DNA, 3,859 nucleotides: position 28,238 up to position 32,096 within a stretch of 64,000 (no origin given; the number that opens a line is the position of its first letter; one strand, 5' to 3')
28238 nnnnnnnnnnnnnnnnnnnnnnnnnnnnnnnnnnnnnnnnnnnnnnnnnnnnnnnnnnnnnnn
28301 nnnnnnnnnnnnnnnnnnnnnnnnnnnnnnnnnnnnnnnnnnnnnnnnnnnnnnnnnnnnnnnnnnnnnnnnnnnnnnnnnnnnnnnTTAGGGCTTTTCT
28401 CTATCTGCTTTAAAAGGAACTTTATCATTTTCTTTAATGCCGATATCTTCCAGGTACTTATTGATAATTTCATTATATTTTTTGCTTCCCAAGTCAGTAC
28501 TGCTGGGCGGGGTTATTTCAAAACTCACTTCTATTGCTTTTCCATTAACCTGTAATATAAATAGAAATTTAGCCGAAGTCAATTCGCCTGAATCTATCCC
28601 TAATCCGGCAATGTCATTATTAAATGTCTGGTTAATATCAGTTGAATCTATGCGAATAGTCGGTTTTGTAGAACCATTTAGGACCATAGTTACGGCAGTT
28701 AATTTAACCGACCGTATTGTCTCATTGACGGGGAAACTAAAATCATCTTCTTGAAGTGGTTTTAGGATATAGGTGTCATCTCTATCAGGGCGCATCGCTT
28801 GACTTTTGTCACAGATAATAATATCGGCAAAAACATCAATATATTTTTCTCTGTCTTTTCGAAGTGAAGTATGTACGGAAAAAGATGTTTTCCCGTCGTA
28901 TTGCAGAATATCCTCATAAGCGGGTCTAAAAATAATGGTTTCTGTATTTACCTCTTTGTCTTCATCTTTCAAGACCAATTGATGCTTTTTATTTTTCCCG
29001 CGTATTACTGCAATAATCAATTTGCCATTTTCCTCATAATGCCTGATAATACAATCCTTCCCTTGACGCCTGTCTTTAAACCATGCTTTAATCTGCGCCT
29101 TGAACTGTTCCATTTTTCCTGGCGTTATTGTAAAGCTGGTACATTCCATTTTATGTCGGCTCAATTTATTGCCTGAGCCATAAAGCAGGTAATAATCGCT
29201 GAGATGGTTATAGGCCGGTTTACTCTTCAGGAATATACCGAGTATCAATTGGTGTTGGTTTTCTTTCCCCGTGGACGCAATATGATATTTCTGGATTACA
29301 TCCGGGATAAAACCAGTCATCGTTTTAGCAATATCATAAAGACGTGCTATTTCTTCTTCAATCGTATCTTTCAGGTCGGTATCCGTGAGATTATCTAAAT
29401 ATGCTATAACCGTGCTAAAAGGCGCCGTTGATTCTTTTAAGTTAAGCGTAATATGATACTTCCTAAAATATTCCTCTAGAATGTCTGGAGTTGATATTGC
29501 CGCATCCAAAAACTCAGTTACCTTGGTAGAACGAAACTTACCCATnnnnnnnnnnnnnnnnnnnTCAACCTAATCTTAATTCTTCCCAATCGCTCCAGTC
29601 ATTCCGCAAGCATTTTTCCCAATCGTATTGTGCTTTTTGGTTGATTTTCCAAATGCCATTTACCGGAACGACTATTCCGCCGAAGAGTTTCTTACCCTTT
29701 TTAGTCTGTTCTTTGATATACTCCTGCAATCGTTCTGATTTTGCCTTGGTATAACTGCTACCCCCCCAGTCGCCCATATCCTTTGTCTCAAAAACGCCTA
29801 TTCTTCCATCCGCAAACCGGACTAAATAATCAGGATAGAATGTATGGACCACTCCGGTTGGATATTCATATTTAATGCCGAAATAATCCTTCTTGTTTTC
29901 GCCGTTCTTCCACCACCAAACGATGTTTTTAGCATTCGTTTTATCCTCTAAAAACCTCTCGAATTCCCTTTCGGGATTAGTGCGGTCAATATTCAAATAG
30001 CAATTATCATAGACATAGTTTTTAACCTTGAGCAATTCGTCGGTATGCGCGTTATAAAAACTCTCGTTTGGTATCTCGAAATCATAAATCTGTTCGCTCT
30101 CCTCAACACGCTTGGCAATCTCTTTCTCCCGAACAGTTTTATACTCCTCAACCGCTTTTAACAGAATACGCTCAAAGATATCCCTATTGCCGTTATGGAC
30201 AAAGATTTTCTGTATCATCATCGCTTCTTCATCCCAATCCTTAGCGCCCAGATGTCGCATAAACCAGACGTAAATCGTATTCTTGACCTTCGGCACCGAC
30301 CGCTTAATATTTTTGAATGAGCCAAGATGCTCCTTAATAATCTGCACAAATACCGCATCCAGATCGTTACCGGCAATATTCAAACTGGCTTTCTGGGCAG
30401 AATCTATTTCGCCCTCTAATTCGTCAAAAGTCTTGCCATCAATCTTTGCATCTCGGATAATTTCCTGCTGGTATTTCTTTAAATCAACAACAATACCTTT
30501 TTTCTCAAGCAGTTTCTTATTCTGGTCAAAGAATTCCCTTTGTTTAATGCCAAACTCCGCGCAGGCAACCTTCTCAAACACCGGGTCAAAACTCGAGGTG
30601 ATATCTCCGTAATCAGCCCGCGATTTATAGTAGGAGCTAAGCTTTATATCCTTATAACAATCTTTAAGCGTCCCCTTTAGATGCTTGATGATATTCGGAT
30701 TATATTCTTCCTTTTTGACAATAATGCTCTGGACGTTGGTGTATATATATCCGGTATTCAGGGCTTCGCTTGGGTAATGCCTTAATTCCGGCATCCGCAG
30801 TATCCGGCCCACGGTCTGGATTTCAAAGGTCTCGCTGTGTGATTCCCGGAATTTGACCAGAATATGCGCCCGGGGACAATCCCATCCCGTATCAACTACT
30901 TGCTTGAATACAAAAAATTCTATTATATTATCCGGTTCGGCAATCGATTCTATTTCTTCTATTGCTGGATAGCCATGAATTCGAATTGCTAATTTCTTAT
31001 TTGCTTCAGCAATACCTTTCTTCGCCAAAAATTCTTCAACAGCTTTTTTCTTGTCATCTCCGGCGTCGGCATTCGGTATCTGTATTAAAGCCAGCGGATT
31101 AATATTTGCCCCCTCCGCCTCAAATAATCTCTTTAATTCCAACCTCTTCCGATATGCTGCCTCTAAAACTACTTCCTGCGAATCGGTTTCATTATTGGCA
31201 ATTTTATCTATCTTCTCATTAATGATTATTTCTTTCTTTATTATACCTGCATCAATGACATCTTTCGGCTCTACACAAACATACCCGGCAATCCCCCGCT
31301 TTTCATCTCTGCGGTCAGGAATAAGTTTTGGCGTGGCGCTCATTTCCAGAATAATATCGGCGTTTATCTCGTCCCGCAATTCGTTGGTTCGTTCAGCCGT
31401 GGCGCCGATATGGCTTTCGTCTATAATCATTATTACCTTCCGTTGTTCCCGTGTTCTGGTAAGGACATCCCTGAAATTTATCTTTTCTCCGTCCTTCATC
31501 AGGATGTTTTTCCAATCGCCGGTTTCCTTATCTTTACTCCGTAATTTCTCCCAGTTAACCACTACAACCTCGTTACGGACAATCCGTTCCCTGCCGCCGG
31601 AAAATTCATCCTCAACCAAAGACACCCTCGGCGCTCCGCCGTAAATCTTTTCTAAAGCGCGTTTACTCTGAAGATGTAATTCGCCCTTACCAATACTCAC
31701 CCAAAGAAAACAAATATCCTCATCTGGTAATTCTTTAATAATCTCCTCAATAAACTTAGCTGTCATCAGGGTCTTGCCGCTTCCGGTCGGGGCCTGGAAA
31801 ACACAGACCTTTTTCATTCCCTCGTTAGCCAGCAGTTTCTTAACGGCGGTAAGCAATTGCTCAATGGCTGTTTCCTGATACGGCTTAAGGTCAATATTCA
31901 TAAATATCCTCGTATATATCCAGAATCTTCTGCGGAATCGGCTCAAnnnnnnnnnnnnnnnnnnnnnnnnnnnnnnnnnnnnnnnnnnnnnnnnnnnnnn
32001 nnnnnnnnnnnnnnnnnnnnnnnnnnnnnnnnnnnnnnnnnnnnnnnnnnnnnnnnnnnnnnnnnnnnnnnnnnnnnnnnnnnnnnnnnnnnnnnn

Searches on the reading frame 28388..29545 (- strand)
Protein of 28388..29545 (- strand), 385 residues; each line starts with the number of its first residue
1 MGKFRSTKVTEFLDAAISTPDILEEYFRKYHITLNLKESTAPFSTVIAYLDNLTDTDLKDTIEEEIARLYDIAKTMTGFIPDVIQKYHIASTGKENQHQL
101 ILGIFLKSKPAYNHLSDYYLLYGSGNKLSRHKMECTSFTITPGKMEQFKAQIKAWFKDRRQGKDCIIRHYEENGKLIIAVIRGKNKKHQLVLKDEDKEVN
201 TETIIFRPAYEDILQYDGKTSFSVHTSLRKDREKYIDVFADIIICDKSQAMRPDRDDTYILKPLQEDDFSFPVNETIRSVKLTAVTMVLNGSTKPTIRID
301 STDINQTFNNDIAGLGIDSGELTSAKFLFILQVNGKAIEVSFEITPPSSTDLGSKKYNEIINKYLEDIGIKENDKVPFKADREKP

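Call 11: search_protein_families(library=pfam, proteins=[window:28388-29545:-], max_evalue=0.01)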
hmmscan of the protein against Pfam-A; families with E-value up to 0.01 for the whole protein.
window:28388-29545:- (385 aa): 0 families

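Call 35: search_protein_families(library=phrogs, proteins=[window:28388-29545:-], max_evalue=0.01)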
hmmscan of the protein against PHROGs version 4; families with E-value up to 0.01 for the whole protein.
window:28388-29545:- (385 aa): 0 families

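Call 36: search_protein_families(library=padloc, proteins=[window:28388-29545:-], max_evalue=0.01)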
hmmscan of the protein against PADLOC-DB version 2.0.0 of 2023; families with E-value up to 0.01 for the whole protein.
window:28388-29545:- (385 aa): 0 families

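Call 46: find_encoding_contigs(protein=window:28388-29545:-, flank=10000, max_places=10)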
Protein window:28388-29545:- (385 aa): 6 contigs read that carry it; 5 places shown.
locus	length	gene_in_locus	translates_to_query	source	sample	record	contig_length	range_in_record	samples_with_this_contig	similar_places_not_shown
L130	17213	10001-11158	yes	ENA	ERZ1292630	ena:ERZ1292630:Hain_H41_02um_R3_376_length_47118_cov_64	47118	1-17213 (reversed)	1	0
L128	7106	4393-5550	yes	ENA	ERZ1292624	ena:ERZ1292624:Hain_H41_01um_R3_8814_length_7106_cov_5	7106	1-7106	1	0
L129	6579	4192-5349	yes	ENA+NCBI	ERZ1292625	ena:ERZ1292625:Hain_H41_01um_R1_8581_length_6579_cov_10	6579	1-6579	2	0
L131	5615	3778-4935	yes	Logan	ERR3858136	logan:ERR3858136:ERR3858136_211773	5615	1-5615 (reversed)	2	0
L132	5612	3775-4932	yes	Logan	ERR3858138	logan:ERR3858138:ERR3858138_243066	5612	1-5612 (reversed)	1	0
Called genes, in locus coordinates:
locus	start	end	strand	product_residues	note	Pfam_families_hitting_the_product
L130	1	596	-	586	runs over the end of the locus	-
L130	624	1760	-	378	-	PF00089:Trypsin, PF13365:Trypsin_2, PF13180:PDZ_2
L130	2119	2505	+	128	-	PF01597:GCV_H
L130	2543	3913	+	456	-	PF02347:GDC-P, PF00266:Aminotran_5 (faint)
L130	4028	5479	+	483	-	PF02347:GDC-P, PF00266:Aminotran_5 (weak), PF21478:GcvP2_C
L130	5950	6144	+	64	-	-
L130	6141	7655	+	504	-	PF03602:Cons_hypoth95 (faint), PF01555:N6_N4_Mtase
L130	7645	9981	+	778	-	PF00270:DEAD (faint), PF04851:ResIII, PF18766:SWI2_SNF2 (weak)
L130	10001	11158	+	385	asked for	-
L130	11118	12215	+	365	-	-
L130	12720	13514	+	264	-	-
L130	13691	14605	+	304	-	-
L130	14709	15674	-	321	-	PF01135:PCMT (weak), PF13489:Methyltransf_23, PF01209:Ubie_methyltran, PF01728:FtsJ (weak), PF13847:Methyltransf_31, PF08241:Methyltransf_11, PF08242:Methyltransf_12, PF13649:Methyltransf_25, +2 more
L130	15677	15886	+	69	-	-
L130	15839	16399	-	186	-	-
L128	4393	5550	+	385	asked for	-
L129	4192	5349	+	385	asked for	-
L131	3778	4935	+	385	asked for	-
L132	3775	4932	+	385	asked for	-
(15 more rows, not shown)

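Call 103: search_protein_families(library=ncbifam, proteins=[window:28388-29545:-], max_evalue=0.01)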
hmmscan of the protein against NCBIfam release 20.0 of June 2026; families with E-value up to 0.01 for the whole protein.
window:28388-29545:- (385 aa): 0 families

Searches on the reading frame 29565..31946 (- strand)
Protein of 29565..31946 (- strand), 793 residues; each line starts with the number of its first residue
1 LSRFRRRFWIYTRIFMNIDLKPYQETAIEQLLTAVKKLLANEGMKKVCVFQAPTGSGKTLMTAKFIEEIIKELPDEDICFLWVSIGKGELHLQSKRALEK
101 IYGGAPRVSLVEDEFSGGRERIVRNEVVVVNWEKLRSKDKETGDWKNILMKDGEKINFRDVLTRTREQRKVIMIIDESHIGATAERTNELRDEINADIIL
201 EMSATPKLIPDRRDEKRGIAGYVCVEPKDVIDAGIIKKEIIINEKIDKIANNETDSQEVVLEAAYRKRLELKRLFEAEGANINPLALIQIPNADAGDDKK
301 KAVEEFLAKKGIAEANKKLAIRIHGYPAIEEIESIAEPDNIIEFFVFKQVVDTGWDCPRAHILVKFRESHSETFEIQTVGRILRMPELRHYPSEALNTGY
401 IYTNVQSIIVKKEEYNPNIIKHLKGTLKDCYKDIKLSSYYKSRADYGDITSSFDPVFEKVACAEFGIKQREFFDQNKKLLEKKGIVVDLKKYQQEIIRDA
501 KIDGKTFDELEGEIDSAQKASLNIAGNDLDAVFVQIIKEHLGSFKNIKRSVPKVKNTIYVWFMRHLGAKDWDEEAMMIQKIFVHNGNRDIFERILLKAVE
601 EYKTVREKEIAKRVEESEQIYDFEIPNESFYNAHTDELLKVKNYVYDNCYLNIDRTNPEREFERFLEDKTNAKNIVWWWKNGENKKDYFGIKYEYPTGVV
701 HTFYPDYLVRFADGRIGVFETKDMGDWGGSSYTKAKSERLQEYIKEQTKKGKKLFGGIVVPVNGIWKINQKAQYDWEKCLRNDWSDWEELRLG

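Call 11: search_protein_families(library=pfam, proteins=[window:29565-31946:-], max_evalue=0.01)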
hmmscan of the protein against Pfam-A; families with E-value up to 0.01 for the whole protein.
window:29565-31946:- (793 aa): 3 families
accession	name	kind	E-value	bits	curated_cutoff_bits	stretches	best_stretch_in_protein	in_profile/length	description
PF04851.21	ResIII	-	8.4e-20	71.8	22.5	1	18-207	2-163/164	Type III restriction enzyme, res subunit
PF18766.7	SWI2_SNF2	-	4.3e-07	30.2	26.7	1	23-211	1-160/221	SWI2/SNF2 ATPase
PF00270.35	DEAD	-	2.3e-05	24.6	26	1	22-207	2-161/167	DEAD/DEAH box helicase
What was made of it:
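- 29565..31946 (-): Type III res (ResIII helicase domain). Call 11.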
